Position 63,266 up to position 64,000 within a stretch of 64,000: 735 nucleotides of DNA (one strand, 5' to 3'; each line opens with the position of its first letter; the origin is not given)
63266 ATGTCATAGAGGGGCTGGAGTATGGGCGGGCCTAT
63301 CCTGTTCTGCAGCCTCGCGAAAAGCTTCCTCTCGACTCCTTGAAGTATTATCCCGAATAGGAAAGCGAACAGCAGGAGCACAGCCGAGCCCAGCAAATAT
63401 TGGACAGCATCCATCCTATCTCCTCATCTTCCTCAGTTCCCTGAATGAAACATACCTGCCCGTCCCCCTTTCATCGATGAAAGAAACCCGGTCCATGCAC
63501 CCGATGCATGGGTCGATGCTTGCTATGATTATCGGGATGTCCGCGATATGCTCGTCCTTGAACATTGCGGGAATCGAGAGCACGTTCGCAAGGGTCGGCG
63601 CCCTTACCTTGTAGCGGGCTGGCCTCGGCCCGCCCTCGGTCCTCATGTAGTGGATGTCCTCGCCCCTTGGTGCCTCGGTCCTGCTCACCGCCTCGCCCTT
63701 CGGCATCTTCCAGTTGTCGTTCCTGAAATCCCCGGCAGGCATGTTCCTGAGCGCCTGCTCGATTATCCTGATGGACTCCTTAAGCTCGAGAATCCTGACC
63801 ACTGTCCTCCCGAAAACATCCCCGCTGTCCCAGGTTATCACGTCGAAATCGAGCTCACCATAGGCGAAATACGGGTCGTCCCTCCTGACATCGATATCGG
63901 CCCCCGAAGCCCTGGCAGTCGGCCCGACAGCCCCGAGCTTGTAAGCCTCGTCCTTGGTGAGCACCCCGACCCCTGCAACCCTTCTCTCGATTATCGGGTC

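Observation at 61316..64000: Group-4 [NiFe] hydrogenase module (large subunit - NuoH-like - NuoI-like) with hypA separated by a repeat element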

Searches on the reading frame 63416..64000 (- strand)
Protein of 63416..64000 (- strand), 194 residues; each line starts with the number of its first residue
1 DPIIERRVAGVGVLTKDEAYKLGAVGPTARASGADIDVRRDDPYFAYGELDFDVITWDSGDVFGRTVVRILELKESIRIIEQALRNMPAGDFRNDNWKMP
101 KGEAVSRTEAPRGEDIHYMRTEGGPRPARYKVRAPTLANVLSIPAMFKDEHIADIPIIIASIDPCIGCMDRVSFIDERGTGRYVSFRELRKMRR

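Call 3: search_protein_families(library=pfam, proteins=[window:63416-64000:-], max_evalue=0.01)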
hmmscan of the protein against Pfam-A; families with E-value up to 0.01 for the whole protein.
window:63416-64000:- (194 aa): 1 family
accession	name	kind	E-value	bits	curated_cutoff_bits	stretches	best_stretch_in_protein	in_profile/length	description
PF00346.24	Complex1_49kDa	-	6e-56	189.9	24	2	1-98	73-170/271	Respiratory-chain NADH dehydrogenase, 49 Kd subunit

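Call 10: find_homologous_proteins(query=window:63416-64000:-)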
Query window:63416-64000:- (194 aa): 566 proteins with E <= 0.001 among 743 candidates; the best 120 are listed.
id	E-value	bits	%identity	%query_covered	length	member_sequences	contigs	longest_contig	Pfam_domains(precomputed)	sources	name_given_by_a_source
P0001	3.5e-60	221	56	97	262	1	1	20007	PF00346.25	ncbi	ncbi:MAG: NADH dehydrogenase subunit, partial [Sedimentisphaerales bacterium]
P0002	5.1e-60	220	53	97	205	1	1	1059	PF00346.25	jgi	-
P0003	1.9e-59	219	55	96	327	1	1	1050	PF00346.25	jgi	jgi:NADH-quinone oxidoreductase subunit D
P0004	2.2e-59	218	58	89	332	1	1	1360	PF00346.25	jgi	jgi:NADH-quinone oxidoreductase subunit D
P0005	2.4e-59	218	55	95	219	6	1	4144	PF00346.25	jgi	jgi:Ni,Fe-hydrogenase III large subunit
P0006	2.7e-59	218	55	95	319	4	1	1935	PF00374.25,PF00346.25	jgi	jgi:NADH-quinone oxidoreductase subunit D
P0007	4.2e-59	217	53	98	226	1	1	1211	PF00346.25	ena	-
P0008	6.2e-59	217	55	97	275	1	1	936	PF00346.25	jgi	jgi:NADH-quinone oxidoreductase subunit D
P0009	9.7e-59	216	55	94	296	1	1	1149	PF00346.25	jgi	jgi:NADH-quinone oxidoreductase subunit D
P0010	1.1e-58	216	53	94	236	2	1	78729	PF00346.25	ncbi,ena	-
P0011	1.3e-58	216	56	94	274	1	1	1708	PF00346.25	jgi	jgi:membrane-bound hydrogenase subunit alpha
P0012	1.9e-58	215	52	99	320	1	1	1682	PF00346.25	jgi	jgi:NADH-quinone oxidoreductase subunit D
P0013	3.8e-58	214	55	96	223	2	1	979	PF00346.25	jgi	jgi:NADH-quinone oxidoreductase subunit D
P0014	4.9e-58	214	58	92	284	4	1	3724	PF00346.25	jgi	jgi:NADH-quinone oxidoreductase subunit D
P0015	5.4e-58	214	57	89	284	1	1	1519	PF00346.25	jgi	jgi:NADH-quinone oxidoreductase subunit D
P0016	5.8e-58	214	58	91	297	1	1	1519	PF00346.25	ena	-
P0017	8.3e-58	213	55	96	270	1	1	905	PF00346.25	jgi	jgi:NADH-quinone oxidoreductase subunit D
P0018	9.9e-58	213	57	89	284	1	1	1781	PF00346.25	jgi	jgi:NADH-quinone oxidoreductase subunit D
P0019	1.7e-57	212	53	98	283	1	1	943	PF00346.25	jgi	jgi:NADH-quinone oxidoreductase subunit D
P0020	2.3e-57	212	53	95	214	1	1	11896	PF00346.25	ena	-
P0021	2.6e-57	212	54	96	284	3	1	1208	PF00346.25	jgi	jgi:NADH-quinone oxidoreductase subunit D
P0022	2.8e-57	212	53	98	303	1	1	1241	PF00346.25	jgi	jgi:membrane-bound hydrogenase subunit alpha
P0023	2.9e-57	211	57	89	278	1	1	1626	PF00346.25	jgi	jgi:NADH-quinone oxidoreductase subunit D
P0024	2.9e-57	211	55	91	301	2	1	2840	PF00346.25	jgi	-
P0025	3.6e-57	211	54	94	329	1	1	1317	PF00346.25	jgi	jgi:NADH-quinone oxidoreductase subunit D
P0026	5.1e-57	211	56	90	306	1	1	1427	PF00346.25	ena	-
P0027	5.9e-57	210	50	98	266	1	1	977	PF00346.25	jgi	jgi:NADH-quinone oxidoreductase subunit D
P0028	6.3e-57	210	56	92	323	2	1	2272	PF00346.25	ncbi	-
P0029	7.0e-57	210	53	95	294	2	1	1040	PF00346.25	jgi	jgi:NADH-quinone oxidoreductase subunit D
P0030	8.5e-57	210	53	98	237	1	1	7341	PF00346.25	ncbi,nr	ncbi:MAG: NADH dehydrogenase subunit, partial [Candidatus Omnitrophica bacterium]|nr:NADH dehydrogen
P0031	9.1e-57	210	54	96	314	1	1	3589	PF00346.25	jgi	jgi:membrane-bound hydrogenase subunit alpha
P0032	9.7e-57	210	58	86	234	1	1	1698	PF00346.25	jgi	jgi:NADH-quinone oxidoreductase subunit D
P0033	1.7e-56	209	53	95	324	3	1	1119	PF00346.25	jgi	jgi:NADH-quinone oxidoreductase subunit D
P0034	2.4e-56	208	54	97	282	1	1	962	PF00346.25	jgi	jgi:NADH-quinone oxidoreductase subunit D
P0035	2.9e-56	208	54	96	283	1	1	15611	PF00346.25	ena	-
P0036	3.0e-56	208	53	91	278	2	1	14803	PF00346.25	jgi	jgi:NADH-quinone oxidoreductase subunit D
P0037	3.8e-56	208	54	93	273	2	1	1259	PF00346.25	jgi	jgi:NADH-quinone oxidoreductase subunit D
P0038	4.9e-56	207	59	86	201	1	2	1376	PF00346.25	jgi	jgi:NADH-quinone oxidoreductase subunit D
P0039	5.0e-56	207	53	95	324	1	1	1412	PF00346.25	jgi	jgi:NADH-quinone oxidoreductase subunit D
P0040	7.2e-56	207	55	95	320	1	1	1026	PF00346.25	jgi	jgi:NADH-quinone oxidoreductase subunit D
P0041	7.5e-56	207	52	96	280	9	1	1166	PF00346.25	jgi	jgi:NADH-quinone oxidoreductase subunit D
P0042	7.6e-56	207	53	92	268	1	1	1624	PF00346.25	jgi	jgi:NADH-quinone oxidoreductase subunit D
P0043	7.7e-56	207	58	89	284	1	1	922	PF00346.25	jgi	-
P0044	2.1e-55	205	53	98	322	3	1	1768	PF00346.25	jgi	jgi:NADH-quinone oxidoreductase subunit D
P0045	2.4e-55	205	53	98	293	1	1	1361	PF00346.25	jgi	-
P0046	2.4e-55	205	54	97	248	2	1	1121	PF00346.25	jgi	jgi:NADH-quinone oxidoreductase subunit D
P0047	2.5e-55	205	53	91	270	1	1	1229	PF00346.25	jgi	jgi:membrane-bound hydrogenase subunit alpha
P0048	2.5e-55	205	55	92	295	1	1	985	PF00346.25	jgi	-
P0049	3.4e-55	205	53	95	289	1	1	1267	PF00346.25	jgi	jgi:NADH-quinone oxidoreductase subunit D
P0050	3.5e-55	205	55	90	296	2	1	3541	PF00346.25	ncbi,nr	ncbi:MAG: NADH dehydrogenase subunit, partial [Candidatus Omnitrophica bacterium]|nr:NADH dehydrogen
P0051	3.7e-55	205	50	97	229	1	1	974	PF00346.25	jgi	jgi:NADH-quinone oxidoreductase subunit D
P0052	4.2e-55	204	55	87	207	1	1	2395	PF00346.25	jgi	jgi:NADH-quinone oxidoreductase subunit D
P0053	4.2e-55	204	55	90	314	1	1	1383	PF00346.25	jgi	jgi:NADH-quinone oxidoreductase subunit D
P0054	4.5e-55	204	56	90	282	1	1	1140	PF00346.25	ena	-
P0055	4.6e-55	204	51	100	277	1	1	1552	PF00346.25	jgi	jgi:NADH-quinone oxidoreductase subunit D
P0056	4.7e-55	204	56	90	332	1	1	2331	PF00346.25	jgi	jgi:NADH-quinone oxidoreductase subunit D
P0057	4.8e-55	204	54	95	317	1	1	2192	PF00346.25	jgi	jgi:NADH-quinone oxidoreductase subunit D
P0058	6.9e-55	204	52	91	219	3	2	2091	PF00346.25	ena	-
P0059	7.5e-55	204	49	99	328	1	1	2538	PF00346.25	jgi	jgi:membrane-bound hydrogenase subunit alpha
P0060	8.7e-55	203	53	95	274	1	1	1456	PF00346.25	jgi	-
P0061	1.0e-54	203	51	92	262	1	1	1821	PF00346.25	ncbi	ncbi:unnamed protein product, partial [marine sediment metagenome]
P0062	1.1e-54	203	56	87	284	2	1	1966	PF00346.25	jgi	jgi:membrane-bound hydrogenase subunit alpha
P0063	1.1e-54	203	51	98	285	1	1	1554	PF00346.25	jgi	jgi:NADH-quinone oxidoreductase subunit D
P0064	1.3e-54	203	56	87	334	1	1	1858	PF00346.25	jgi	jgi:NADH-quinone oxidoreductase subunit D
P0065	1.6e-54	203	52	98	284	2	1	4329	PF00346.25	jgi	jgi:NADH-quinone oxidoreductase subunit D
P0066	1.8e-54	202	55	90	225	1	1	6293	PF00346.25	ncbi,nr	ncbi:MAG: NADH dehydrogenase subunit, partial [Candidatus Omnitrophota bacterium]|nr:NADH dehydrogen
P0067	2.2e-54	202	56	89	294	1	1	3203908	PF00346.25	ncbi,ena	-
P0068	2.4e-54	202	57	86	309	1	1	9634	PF00346.25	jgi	jgi:NADH-quinone oxidoreductase subunit D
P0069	2.5e-54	202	50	98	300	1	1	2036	PF00346.25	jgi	jgi:NADH-quinone oxidoreductase subunit D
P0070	2.7e-54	202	53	95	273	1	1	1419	PF00346.25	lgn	-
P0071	4.1e-54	201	51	92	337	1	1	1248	PF00374.25,PF00346.25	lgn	-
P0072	4.7e-54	201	55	89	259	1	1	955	PF00346.25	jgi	-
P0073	4.9e-54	201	54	99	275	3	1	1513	PF00346.25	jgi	jgi:NADH-quinone oxidoreductase subunit D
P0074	5.2e-54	201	51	98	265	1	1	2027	PF00346.25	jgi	jgi:NADH-quinone oxidoreductase subunit D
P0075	5.5e-54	201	57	86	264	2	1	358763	PF00346.25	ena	-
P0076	6.0e-54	201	55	90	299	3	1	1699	PF00346.25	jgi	jgi:NADH-quinone oxidoreductase subunit D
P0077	6.7e-54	200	54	95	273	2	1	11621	PF00346.25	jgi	jgi:NADH-quinone oxidoreductase subunit D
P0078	7.9e-54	200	52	95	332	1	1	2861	PF00346.25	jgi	-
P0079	8.5e-54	200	54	89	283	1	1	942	PF00346.25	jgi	jgi:NADH-quinone oxidoreductase subunit D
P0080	1.1e-53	200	55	89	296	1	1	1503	PF00346.25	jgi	jgi:membrane-bound hydrogenase subunit alpha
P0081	1.4e-53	199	51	98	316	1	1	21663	PF00346.25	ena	-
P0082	1.4e-53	199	53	95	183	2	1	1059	PF00346.25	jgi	jgi:Ni,Fe-hydrogenase III large subunit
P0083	1.4e-53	199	54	91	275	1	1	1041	PF00346.25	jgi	jgi:membrane-bound hydrogenase subunit alpha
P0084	1.4e-53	199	51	95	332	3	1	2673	PF00346.25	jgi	jgi:NADH-quinone oxidoreductase subunit D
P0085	1.5e-53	199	54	91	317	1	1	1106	PF00346.25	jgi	jgi:NADH-quinone oxidoreductase subunit D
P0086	1.6e-53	199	53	93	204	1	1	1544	PF00346.25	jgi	-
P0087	1.8e-53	199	52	96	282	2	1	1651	PF00346.25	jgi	jgi:membrane-bound hydrogenase subunit alpha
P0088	2.4e-53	199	55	86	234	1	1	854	PF00346.25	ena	-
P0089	2.5e-53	199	52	96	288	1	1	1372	PF00346.25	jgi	jgi:NADH-quinone oxidoreductase subunit D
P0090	2.7e-53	198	51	93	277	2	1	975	PF00346.25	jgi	jgi:NADH-quinone oxidoreductase subunit D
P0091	2.8e-53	198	50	96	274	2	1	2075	PF00346.25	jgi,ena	jgi:NADH-quinone oxidoreductase subunit D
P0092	3.1e-53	198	53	95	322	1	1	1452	PF00346.25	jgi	-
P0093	3.2e-53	198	53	95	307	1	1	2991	PF00346.25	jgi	jgi:NADH-quinone oxidoreductase subunit D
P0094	3.5e-53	198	53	96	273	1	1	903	PF00346.25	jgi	-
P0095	3.9e-53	198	49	93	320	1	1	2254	PF00346.25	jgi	jgi:NADH-quinone oxidoreductase subunit D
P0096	3.9e-53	198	54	86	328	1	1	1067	PF00346.25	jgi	jgi:NADH-quinone oxidoreductase subunit D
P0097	4.2e-53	198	50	93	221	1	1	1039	PF00346.25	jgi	jgi:NADH-quinone oxidoreductase subunit D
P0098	6.7e-53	197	56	88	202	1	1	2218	PF00346.25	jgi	jgi:NADH-quinone oxidoreductase subunit D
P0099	7.9e-53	197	56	87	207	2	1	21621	PF00346.25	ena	-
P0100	8.2e-53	197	48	100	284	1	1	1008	PF00346.25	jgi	jgi:NADH-quinone oxidoreductase subunit D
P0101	1.1e-52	197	58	82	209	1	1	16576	PF00346.25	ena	-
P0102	1.1e-52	196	50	98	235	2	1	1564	PF00346.25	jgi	jgi:NADH-quinone oxidoreductase subunit D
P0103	1.3e-52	196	50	100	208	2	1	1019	PF00346.25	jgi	-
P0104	1.3e-52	196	49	99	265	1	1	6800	PF00346.25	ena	-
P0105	1.4e-52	196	54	90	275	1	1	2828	PF00346.25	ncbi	-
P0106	1.4e-52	196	53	98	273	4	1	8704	PF00346.25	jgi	jgi:NADH-quinone oxidoreductase subunit D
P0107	1.6e-52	196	55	88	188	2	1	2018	PF00346.25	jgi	jgi:NADH-quinone oxidoreductase subunit D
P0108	1.7e-52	196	52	95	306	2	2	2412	PF00346.25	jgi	-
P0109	1.7e-52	196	49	100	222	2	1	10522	PF00346.25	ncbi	ncbi:MAG: NADH:ubiquinone oxidoreductase, partial [Candidatus Brocadiia bacterium]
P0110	1.8e-52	196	49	99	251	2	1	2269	PF00346.25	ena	-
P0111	2.2e-52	196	53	95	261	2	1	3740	PF00346.25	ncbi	ncbi:MAG: NADH dehydrogenase subunit, partial [bacterium]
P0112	2.4e-52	195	55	88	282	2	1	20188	PF00346.25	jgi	-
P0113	2.8e-52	195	51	96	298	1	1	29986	PF00346.25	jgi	jgi:NADH-quinone oxidoreductase subunit D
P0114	3.2e-52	195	53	93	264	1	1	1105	PF00346.25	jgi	jgi:NADH-quinone oxidoreductase subunit D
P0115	3.2e-52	195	54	86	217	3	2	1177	PF00346.25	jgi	jgi:NADH-quinone oxidoreductase subunit D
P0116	3.3e-52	195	52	98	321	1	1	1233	PF00374.25,PF00346.25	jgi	-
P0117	3.6e-52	195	49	98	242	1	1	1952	PF00346.25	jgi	jgi:NADH-quinone oxidoreductase subunit D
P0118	4.1e-52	195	51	98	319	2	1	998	PF00346.25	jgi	jgi:NADH-quinone oxidoreductase subunit D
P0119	4.8e-52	194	55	87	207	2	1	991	PF00346.25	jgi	jgi:NADH-quinone oxidoreductase subunit D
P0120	5.0e-52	194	51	96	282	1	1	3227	PF00346.25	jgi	jgi:NADH-quinone oxidoreductase subunit D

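Call 11: search_solved_structures(query=window:63416-64000:-, max_evalue=0.00001, show_alignments=2)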
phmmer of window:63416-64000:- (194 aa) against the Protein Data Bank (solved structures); distinct sequences matched with E-value up to 0.00001: 55.
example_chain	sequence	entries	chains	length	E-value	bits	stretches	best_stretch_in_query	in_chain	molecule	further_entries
2fug_4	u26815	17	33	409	6.1e-35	123.8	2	2-98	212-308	NADH-quinone oxidoreductase chain 4 | NADH-QUINONE OXIDOREDUCTASE SUBUNIT 4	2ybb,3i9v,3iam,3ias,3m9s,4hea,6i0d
7z0s_E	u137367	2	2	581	4.9e-31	111.1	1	2-191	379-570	Formate hydrogenlyase subunit 5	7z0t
6hum_H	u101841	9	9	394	6.9e-30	107.4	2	1-98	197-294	NAD(P)H-quinone oxidoreductase subunit H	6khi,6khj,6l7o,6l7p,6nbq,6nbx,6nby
7arc_D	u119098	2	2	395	2.5e-29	105.5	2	5-99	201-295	ND7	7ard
6cfw_L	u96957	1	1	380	9.1e-29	103.7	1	1-171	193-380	Membrane-bound hydrogenase subunit alpha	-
6u8y_L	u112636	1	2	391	3.8e-28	101.7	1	4-171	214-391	NADH dehydrogenase subunit D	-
9f5x_E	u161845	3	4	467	6.6e-28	100.9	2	5-99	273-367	NADH:ubiquinone oxidoreductase 49 kD subunit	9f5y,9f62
8ba0_D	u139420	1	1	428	1.1e-27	100.1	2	6-101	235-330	Complex I-49kD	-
8b9z_D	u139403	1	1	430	1.2e-27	100.1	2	6-101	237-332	Complex I-49kD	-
8esw_S2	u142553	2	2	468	1.5e-27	99.7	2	6-101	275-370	Complex I-49kD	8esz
7eu3_H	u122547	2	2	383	2.6e-27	99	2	2-98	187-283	NAD(P)H-quinone oxidoreductase subunit H, chloroplastic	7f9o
4wz7_C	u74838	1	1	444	6.8e-27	97.6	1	5-99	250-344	NUCM protein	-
6gcs_C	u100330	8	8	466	7.5e-27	97.4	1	5-99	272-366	49-KDA PROTEIN (NUCM) | Subunit NUCM of NADH:Ubiquinone Oxidoreductase (Complex I) | NUCM protein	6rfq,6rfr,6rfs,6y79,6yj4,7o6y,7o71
7b0n_D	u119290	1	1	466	7.6e-27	97.4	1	5-99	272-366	NUCM protein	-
6g2j_D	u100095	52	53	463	1e-26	97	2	5-105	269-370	NADH dehydrogenase [ubiquinone] iron-sulfur protein 2, mitochondrial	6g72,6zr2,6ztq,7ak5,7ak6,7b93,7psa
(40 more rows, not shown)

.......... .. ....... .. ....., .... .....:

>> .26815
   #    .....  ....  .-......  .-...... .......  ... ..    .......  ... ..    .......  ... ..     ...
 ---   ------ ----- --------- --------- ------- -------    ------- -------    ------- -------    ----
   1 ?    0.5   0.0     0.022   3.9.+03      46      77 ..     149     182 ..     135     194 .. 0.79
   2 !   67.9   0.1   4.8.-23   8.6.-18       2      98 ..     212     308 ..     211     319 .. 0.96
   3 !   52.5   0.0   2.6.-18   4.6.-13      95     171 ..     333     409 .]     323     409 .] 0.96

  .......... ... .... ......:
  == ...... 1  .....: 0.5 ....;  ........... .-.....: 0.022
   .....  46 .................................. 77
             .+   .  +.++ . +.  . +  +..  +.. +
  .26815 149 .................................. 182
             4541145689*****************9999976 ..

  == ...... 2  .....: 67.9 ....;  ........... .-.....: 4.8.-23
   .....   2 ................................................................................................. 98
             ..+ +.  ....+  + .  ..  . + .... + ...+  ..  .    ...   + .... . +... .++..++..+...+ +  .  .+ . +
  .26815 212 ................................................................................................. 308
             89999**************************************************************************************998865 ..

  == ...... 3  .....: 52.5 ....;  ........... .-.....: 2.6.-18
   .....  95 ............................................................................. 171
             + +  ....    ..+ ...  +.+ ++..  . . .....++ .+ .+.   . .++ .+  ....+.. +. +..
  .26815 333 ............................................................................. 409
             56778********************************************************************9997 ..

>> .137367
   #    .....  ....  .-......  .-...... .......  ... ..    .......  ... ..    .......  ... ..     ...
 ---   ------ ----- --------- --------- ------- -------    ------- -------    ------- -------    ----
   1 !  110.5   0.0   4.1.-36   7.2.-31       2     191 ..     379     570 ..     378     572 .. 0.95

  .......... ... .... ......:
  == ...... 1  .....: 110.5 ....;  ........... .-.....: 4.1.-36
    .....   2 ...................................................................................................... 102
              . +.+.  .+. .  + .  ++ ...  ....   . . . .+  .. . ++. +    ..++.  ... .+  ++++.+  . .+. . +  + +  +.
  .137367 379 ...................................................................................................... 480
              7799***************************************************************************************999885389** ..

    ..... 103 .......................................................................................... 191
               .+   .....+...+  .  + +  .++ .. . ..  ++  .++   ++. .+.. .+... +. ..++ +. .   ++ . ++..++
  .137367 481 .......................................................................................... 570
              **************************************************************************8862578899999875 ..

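Call 16: search_protein_families(library=ncbifam, proteins=[window:63416-64000:-], max_evalue=0.001)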
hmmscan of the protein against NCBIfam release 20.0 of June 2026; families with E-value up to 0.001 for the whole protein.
window:63416-64000:- (194 aa): 9 families
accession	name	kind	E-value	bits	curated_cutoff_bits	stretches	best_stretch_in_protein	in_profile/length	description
NF004739.1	PRK06075.1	equivalog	3.2e-48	164.4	360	2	2-98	187-283/384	NADH-quinone oxidoreductase subunit D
NF040602.1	F420_dehyd_FpoD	exception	2.7e-44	151.7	600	1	1-171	193-372/372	F420H2 dehydrogenase subunit FpoD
TIGR01962.1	NuoD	equivalog_domain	8.5e-43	146.7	459.35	2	3-98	190-285/386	NADH dehydrogenase (quinone) subunit D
NF008974.0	PRK12322.1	equivalog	3.5e-37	128.2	522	1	3-170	194-365/366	NADH-quinone oxidoreductase subunit D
NF009808.0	PRK13292.1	equivalog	1.2e-36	125.9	1156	2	1-97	593-689/791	NADH-quinone oxidoreductase subunit B/C/D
NF005649.0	PRK07415.1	equivalog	4.4e-35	121.5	583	2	1-94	197-290/394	NAD(P)H-quinone oxidoreductase subunit H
NF008728.0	PRK11742.1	equivalog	8.5e-33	113.6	840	2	3-96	402-495/598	NADH-quinone oxidoreductase subunit C/D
NF045518.1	H2_NiFeSe_large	exception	4.7e-07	29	780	1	62-141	356-435/485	NiFeSe hydrogenase large subunit HysA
TIGR03295.1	frhA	equivalog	0.00012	21.2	392.5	1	60-177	283-401/412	coenzyme F420 hydrogenase subunit alpha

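Call 17: find_related_loci(query=window:63416-64000:-, collection=genome_contigs, flank=10000)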
Query window:63416-64000:- (194 aa) in genome_contigs; peptide patterns used: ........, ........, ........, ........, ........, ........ (x = any residue, [..] = any of these).
259 stretches matched a pattern; 194 encode a relative of the query (tblastn E <= 1e-3); the best 80 are kept; 80 distinct loci.
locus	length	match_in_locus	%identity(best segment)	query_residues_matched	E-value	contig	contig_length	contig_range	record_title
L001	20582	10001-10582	81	1-194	7e-106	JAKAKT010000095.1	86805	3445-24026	MAG: Candidatus Micrarchaeota archaeon isolate WY4.bin88 NODE_268_length_86805_cov_2.427294, whole genome shotgun sequen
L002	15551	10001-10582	79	1-194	2e-105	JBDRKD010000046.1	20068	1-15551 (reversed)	MAG: Candidatus Micrarchaeota archaeon isolate MEGAHIT-group-1.694 k141_1202426, whole genome shotgun sequence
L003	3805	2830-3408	82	1-193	7e-106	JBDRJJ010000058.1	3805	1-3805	MAG: Candidatus Micrarchaeota archaeon isolate MEGAHIT-group-1.643 k141_1129369, whole genome shotgun sequence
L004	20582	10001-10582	77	1-194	1e-103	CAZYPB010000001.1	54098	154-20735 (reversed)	MAG TPA_asm: Candidatus Micrarchaeota archaeon isolate SRP141376_co3_467 genome assembly, contig: NODE_1426_length_54098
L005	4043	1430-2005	68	1-191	1e-90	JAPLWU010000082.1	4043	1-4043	MAG: Candidatus Micrarchaeota archaeon isolate LacPavin_0920_SED3_MAG_54_8 LacPavin_0920_SED3_scaffold_2233911, whole ge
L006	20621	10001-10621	49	1-192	1e-57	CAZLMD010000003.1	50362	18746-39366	MAG TPA_asm: uncultured Atribacterota bacterium isolate binchicken_co39_261 genome assembly, contig: NODE_1521_length_50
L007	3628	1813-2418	48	1-188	5e-57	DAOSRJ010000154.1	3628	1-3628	MAG TPA_asm: Atribacterota bacterium isolate AMR_MDS_2270 NODE_23026_length_3628_cov_4.507417, whole genome shotgun sequ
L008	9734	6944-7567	48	1-192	1e-55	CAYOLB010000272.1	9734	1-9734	MAG TPA_asm: uncultured Atribacterota bacterium isolate SRP067234_co1_230 genome assembly, contig: k99_222631, whole gen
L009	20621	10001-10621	47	1-192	6e-55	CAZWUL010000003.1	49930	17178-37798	MAG TPA_asm: uncultured Atribacterota bacterium isolate SRP241326_co2_277 genome assembly, contig: NODE_1127_length_4993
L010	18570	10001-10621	46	1-192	2e-54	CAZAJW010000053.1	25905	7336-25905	MAG TPA_asm: uncultured Atribacterota bacterium isolate SRP067234_co1_54 genome assembly, contig: k99_324979, whole geno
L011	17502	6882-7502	47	1-192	7e-55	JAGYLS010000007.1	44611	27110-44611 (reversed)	MAG: Candidatus Oleincola secundus isolate M50B99 7, whole genome shotgun sequence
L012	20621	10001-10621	48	1-192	7e-55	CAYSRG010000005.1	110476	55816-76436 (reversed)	MAG TPA_asm: uncultured Atribacterota bacterium isolate SRP241326_co4_255 genome assembly, contig: NODE_286_length_11047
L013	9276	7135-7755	46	1-192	3e-54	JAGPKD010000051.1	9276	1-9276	MAG: Candidatus Oleihabitans oleiphilus isolate Gw_SlDig_bin_28 Gw_SlDig_15044_length_9276_cov_5.894524, whole genome sh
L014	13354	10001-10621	46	1-192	3e-54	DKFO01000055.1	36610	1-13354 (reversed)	MAG TPA_asm: Candidatus Atribacteria bacterium UBA6794 UBA6794_contig_4866, whole genome shotgun sequence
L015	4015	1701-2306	47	1-188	3e-54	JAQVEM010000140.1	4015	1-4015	MAG: Actinomycetota bacterium isolate STE_135 NODE_73038_length_4015_cov_3.282922_Sandtown_E, whole genome shotgun seque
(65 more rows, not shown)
